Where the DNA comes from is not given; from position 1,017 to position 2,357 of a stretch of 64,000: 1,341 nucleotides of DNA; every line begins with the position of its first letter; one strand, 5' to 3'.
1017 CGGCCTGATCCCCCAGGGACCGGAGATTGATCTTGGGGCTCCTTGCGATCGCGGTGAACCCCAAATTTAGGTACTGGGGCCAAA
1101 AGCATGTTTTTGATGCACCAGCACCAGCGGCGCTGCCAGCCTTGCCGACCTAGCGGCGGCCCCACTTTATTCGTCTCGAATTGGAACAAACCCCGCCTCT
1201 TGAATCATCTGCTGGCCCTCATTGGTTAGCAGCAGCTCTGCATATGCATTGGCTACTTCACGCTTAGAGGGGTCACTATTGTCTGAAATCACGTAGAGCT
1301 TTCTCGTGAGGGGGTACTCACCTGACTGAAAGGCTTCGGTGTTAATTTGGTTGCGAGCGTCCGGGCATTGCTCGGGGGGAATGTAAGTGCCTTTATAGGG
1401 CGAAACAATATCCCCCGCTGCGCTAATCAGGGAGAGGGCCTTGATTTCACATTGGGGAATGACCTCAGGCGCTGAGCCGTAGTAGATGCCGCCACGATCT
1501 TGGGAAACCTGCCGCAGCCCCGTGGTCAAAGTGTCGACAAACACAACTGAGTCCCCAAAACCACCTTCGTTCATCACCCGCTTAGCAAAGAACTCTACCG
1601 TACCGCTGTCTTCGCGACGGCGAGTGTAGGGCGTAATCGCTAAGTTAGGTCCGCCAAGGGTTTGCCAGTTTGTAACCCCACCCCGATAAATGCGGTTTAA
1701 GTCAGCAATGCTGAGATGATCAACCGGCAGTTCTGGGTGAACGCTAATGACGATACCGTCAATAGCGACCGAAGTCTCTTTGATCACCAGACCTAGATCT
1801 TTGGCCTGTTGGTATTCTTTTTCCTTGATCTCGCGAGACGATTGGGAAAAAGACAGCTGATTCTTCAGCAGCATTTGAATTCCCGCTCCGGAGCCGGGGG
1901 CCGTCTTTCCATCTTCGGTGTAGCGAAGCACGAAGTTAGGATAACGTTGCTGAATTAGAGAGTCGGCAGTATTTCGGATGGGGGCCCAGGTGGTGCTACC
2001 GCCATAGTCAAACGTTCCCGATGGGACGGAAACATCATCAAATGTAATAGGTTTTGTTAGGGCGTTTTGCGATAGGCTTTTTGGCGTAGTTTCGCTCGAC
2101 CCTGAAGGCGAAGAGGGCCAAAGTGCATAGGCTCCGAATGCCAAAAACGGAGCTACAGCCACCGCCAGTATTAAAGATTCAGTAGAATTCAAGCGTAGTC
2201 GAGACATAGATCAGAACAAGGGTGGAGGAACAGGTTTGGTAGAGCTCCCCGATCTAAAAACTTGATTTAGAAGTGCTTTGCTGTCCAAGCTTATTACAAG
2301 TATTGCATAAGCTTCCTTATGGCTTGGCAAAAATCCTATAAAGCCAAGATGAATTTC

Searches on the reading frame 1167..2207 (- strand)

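Call 106: search_protein_families(library=pfam, proteins=[window:1167-2207:-], max_evalue=0.001)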
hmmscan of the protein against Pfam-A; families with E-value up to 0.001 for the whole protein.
window:1167-2207:- (346 aa): 2 families
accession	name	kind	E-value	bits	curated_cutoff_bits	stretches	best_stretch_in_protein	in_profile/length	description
PF12849.12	PBP_like_2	-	3.2e-29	103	27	1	65-330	11-267/267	PBP superfamily domain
PF13531.11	SBP_bac_11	-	6.8e-05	23.2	25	1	132-340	59-226/227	Bacterial extracellular solute-binding protein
